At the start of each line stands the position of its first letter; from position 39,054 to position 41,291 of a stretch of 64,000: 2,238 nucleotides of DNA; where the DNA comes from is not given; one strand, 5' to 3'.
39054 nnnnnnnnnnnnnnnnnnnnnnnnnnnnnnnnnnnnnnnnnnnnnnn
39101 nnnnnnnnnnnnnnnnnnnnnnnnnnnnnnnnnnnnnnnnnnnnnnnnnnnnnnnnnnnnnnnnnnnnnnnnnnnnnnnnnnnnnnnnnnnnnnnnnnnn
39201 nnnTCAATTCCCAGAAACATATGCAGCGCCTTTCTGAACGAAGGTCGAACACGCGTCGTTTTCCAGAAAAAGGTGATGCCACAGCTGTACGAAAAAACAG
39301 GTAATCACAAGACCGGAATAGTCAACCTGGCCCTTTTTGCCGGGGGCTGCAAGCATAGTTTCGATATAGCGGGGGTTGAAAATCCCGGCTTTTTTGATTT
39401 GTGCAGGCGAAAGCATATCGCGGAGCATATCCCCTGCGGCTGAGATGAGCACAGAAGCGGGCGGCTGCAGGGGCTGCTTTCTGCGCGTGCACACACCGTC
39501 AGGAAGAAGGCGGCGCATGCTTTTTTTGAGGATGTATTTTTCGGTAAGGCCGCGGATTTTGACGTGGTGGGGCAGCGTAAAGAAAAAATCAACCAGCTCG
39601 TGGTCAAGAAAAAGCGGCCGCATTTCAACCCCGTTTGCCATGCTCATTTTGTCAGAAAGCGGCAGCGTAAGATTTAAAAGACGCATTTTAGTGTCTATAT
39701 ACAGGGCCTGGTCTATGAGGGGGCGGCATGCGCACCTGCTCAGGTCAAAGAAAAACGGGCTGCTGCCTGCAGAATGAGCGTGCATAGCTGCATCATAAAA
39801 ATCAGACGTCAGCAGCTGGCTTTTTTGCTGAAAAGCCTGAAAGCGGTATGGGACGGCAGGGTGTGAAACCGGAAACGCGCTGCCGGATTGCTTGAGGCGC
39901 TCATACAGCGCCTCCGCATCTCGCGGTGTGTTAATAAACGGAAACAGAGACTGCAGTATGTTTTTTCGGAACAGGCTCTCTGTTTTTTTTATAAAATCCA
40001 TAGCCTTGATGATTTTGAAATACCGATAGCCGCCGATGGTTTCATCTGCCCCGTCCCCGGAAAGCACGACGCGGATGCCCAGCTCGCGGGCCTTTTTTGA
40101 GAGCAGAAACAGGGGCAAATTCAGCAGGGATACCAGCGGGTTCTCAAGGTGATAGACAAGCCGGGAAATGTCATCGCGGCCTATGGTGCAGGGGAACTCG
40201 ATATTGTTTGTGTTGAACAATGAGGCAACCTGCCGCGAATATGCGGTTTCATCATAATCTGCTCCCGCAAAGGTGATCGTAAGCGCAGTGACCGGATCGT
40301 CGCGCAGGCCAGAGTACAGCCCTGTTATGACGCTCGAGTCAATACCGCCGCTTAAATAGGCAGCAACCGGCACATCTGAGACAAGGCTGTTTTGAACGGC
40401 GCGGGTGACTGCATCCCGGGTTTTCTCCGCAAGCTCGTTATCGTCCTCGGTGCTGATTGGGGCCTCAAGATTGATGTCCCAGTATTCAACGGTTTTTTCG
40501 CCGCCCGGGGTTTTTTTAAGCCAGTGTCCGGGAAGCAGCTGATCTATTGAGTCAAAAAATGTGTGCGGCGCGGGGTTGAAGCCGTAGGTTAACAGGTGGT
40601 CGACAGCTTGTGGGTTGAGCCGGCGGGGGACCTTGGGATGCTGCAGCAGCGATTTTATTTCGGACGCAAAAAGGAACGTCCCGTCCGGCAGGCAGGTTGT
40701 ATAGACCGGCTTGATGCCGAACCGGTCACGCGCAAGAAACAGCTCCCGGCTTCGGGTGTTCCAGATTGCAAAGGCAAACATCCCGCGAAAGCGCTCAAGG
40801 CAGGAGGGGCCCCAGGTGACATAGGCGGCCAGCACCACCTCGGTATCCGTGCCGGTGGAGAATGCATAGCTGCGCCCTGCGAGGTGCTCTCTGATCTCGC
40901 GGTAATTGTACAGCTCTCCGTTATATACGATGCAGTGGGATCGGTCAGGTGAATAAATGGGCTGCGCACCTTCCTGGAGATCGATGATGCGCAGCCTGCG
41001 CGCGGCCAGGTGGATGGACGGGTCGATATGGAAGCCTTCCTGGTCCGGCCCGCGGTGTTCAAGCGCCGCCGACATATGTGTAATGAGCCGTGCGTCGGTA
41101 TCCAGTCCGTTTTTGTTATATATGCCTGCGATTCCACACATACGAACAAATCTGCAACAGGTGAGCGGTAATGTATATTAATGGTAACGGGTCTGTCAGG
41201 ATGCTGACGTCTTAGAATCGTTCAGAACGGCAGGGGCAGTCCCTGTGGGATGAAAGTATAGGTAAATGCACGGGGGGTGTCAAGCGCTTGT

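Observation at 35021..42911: Putative operon: acyl-CoA carboxyltransferase, AsnB-like amidotransferase, and 1399-aa double-activase/HgdB-like dehydratase fusion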

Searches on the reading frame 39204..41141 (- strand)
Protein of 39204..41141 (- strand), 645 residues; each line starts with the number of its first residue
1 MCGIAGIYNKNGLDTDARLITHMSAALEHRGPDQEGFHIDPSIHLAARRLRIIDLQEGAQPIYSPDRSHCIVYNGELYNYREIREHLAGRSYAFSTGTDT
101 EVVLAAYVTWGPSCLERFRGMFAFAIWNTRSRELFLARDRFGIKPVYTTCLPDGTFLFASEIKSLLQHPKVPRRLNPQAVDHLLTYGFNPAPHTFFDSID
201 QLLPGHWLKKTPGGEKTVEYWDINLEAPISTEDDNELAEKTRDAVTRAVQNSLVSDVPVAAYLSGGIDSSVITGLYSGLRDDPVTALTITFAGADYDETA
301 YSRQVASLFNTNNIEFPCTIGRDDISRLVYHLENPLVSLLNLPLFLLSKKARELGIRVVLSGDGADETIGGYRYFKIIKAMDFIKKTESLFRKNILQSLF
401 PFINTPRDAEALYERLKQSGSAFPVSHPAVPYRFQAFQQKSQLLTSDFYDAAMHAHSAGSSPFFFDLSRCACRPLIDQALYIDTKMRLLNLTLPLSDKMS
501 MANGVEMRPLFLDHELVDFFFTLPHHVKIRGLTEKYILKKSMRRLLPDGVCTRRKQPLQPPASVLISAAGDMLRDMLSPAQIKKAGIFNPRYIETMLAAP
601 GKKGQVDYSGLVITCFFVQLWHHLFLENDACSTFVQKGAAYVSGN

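Call 3: search_protein_families(library=pfam, proteins=[window:39204-41141:-])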
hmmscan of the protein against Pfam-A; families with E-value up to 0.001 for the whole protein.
window:39204-41141:- (645 aa): 3 families
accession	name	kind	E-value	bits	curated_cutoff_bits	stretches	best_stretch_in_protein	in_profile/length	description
PF00733.27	Asn_synthase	-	4.2e-70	237.6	21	1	241-622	2-353/354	Asparagine synthase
PF13537.11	GATase_7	-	3e-44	150.4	25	1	48-167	2-123/123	Glutamine amidotransferase domain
PF13522.11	GATase_6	-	2.6e-40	137.9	27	1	32-161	1-130/130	Glutamine amidotransferase domain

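Call 4: search_protein_families(library=ncbifam, proteins=[window:39204-41141:-])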
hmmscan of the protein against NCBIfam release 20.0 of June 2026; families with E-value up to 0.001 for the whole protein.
window:39204-41141:- (645 aa): 9 families
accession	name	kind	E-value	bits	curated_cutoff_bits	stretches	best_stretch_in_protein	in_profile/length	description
TIGR03108.1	eps_aminotran_1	hypoth_equivalog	7.2e-141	470.9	816.9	1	1-616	1-619/628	XrtA/PEP-CTERM system amidotransferase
TIGR01536.1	asn_synth_AEB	equivalog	1.7e-133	446.4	267.1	1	2-557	1-516/517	asparagine synthase (glutamine-hydrolyzing)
TIGR03104.1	trio_amidotrans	equivalog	7e-111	371.3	570.1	2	1-379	1-387/589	N-acetylglutaminylglutamine amidotransferase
NF006949.0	PRK09431.1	equivalog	7.4e-89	298.7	499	3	1-168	1-168/554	asparagine synthase B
NF033535.1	lass_lactam_cya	exception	2.7e-74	250.9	525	2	1-375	1-383/668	lasso peptide isopeptide bond-forming cyclase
NF033561.1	macrolact_Ik_Al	subfamily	2.3e-15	56.2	300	1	123-319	82-277/561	albusnodin/ikarugamycin family macrolactam cyclase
NF001484.0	PRK00331.1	subfamily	2.7e-08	32.7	381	1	58-169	84-202/601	isomerizing glutamine--fructose-6-phosphate transaminase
TIGR01135.1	glmS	equivalog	8.6e-08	31.1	418.05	1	59-170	84-202/607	glutamine--fructose-6-phosphate transaminase (isomerizing)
TIGR01134.1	purF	equivalog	1.5e-07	31.2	350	1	57-166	82-200/432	amidophosphoribosyltransferase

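Call 28: find_homologous_proteins(query=window:39204-41141:-)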
Query window:39204-41141:- (645 aa): 7993 proteins with E <= 0.001 among 8000 candidates; the best 120 are listed.
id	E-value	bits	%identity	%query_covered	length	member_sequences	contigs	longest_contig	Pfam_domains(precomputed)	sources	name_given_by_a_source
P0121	0.0e+0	1494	100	100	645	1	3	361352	PF00733.28,PF13522.12,PF13537.12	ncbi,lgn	-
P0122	7.5e-261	885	61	97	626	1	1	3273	PF00733.28,PF13522.12,PF13537.12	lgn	-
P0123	1.2e-259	881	61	97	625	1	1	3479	PF00733.28,PF13522.12,PF13537.12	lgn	-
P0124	2.9e-256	870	59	97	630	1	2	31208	PF12481.14,PF00733.28,PF13522.12,PF13537.12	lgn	-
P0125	8.3e-255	865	59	97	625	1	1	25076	PF00733.28,PF13522.12,PF13537.12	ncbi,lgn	-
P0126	1.2e-252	858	59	98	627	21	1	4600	PF00733.28,PF13522.12,PF13537.12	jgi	-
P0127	9.9e-252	855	59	97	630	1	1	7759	PF00733.28,PF13522.12,PF13537.12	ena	-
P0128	6.8e-249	846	59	98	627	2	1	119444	PF00733.28,PF13522.12,PF13537.12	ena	-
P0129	3.1e-248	844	59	97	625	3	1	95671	PF12481.14,PF00733.28,PF13522.12,PF13537.12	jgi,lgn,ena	-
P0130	1.6e-247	841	59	97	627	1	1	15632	PF12481.14,PF00733.28,PF13522.12,PF13537.12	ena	-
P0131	3.4e-247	840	58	98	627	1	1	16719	PF00733.28,PF13522.12,PF13537.12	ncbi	-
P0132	5.1e-246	836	60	97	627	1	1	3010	PF00733.28,PF13522.12,PF13537.12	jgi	jgi:asparagine synthase (glutamine-hydrolysing)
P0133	1.7e-245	834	59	97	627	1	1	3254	PF12481.14,PF00733.28,PF13522.12,PF13537.12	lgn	-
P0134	3.0e-245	834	59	97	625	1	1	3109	PF00733.28,PF13522.12,PF13537.12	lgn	-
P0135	3.3e-244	830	57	97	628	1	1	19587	PF00733.28,PF13522.12,PF13537.12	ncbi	-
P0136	6.4e-243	826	57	97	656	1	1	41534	PF12481.14,PF00733.28,PF13522.12,PF13537.12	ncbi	-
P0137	6.9e-242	823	60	94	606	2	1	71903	PF12481.14,PF00733.28,PF13522.12,PF13537.12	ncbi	-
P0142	4.4e-238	810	57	97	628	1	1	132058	PF00733.28,PF13522.12,PF13537.12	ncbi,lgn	-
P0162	3.1e-215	735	52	97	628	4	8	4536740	PF12481.14,PF00733.28,PF13522.12,PF13537.12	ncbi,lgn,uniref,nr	ncbi:asparagine synthase (glutamine-hydrolyzing) [Desulforhabdus amnigena]|uniref:asparagine synthas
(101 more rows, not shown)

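Call 30: find_encoding_contigs(protein=P0121, flank=3000, max_places=3)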
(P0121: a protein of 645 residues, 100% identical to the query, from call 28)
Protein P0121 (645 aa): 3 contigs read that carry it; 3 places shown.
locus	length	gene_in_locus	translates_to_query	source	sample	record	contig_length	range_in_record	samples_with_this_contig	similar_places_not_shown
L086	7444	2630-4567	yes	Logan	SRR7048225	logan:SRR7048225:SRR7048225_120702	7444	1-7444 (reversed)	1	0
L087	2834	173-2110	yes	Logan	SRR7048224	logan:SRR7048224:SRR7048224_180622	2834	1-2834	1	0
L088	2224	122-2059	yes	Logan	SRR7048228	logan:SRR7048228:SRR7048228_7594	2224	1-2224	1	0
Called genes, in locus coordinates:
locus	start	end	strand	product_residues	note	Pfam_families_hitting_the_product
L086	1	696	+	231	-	?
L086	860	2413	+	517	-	PF01039:Carboxyl_trans, PF03255:ACCA (weak)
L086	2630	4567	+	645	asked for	PF13522:GATase_6, PF13537:GATase_7, PF00733:Asn_synthase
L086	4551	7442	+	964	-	?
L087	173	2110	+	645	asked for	PF13522:GATase_6, PF13537:GATase_7, PF00733:Asn_synthase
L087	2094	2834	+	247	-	?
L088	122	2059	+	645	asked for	PF13522:GATase_6, PF13537:GATase_7, PF00733:Asn_synthase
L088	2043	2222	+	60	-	?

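Call 31: find_encoding_contigs(protein=P0136, flank=8000, max_places=1)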
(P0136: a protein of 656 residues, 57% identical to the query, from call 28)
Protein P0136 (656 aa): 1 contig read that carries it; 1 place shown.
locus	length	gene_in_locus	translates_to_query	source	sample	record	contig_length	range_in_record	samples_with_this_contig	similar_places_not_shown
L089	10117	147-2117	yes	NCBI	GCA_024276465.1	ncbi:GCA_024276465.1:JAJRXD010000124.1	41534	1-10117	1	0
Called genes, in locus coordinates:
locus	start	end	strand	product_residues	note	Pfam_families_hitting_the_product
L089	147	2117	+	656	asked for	PF12481:DUF3700 (faint), PF13522:GATase_6, PF13537:GATase_7, PF00733:Asn_synthase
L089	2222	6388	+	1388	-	PF01869:BcrAD_BadFG, PF09989:DUF2229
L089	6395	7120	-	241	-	-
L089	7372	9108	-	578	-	PF13181:TPR_8 (faint), PF13428:TPR_14 (faint), PF00515:TPR_1 (faint), PF07719:TPR_2 (faint), PF13176:TPR_7 (faint), PF13424:TPR_12 (weak), PF13432:TPR_16 (faint), PF14559:TPR_19 (faint), +1 more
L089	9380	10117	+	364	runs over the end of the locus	PF01118:Semialdhyde_dh, PF22698:Semialdhyde_dhC_1, PF02774:Semialdhyde_dhC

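Call 32: find_encoding_contigs(protein=P0137, flank=8000, max_places=1)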
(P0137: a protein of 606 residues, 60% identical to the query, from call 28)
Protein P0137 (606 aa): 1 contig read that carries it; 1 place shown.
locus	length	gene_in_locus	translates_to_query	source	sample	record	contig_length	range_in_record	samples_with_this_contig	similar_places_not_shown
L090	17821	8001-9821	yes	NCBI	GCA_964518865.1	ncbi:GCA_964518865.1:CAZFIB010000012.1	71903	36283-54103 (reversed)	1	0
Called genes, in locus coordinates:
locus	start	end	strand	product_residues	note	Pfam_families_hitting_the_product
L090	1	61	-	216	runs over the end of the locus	PF01871:AMMECR1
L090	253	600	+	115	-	PF13570:Beta-prop_ACSF4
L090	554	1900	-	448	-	PF03975:CheD, PF08668:HDOD, PF01966:HD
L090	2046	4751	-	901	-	PF02739:5_3_exonuc_N, PF01367:5_3_exonuc, PF01612:DNA_pol_A_exo1, PF22619:DNA_polI_exo1, PF00476:DNA_pol_A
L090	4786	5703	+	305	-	PF13485:Peptidase_MA_2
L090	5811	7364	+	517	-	PF01039:Carboxyl_trans, PF03255:ACCA (weak)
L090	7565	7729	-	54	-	-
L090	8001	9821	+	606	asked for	PF13522:GATase_6, PF12481:DUF3700 (faint), PF13537:GATase_7, PF00733:Asn_synthase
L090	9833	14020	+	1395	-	PF01869:BcrAD_BadFG, PF09989:DUF2229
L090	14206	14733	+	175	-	-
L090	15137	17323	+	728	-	-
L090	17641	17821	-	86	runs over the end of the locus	-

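Call 33: find_encoding_contigs(protein=P0162, flank=8000, max_places=1)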
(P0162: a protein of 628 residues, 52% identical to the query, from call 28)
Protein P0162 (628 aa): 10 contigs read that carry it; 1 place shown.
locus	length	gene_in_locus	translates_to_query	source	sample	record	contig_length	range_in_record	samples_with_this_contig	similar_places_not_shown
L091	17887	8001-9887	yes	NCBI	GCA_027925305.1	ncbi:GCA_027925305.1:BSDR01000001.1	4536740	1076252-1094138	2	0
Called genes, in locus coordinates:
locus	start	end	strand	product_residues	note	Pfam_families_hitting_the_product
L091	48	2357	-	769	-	PF13426:PAS_9, PF08447:PAS_3, PF13426:PAS_9, PF00989:PAS, PF08447:PAS_3, PF08448:PAS_4, PF13426:PAS_9, PF00512:HisKA, +7 more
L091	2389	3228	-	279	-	PF08668:HDOD, PF01966:HD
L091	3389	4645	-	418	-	PF00226:DnaJ, PF04355:BamE (faint)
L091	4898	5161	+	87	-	PF02599:CsrA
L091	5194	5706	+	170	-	PF02623:FliW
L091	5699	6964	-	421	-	PF11871:DUF3391, PF13487:HD_5, PF01966:HD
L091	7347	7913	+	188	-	PF05685:Uma2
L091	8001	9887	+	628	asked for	PF12481:DUF3700 (weak), PF13522:GATase_6, PF13537:GATase_7, PF00733:Asn_synthase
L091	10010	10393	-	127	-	-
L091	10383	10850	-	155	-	PF02561:FliS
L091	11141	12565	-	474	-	PF02465:FliD_N, PF07196:Flagellin_IN (weak), PF07195:FliD_C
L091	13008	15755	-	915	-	PF00669:Flagellin_N, PF07196:Flagellin_IN (weak), PF00700:Flagellin_C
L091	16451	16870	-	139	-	PF03646:FlaG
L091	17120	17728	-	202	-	PF05685:Uma2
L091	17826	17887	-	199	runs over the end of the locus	PF05685:Uma2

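Call 42: find_related_loci(query=window:39204-41141:-, collection=metagenome_contigs, flank=8000)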
Query window:39204-41141:- (645 aa) in metagenome_contigs; peptide patterns used: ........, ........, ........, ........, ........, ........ (x = any residue, [..] = any of these).
600 stretches matched a pattern (row limit reached: there are more); 541 encode a relative of the query (tblastn E <= 1e-3); the best 80 are kept; 79 distinct loci.
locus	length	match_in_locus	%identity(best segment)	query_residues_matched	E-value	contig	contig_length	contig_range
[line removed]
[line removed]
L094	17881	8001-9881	36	1-628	6e-124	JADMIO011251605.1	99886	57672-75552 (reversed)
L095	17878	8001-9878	36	1-627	4e-119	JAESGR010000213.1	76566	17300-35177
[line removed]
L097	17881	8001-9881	35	1-628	2e-117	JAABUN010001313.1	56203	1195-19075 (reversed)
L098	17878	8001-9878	36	1-627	6e-117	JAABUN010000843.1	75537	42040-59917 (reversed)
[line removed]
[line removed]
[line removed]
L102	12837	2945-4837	34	1-630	5e-114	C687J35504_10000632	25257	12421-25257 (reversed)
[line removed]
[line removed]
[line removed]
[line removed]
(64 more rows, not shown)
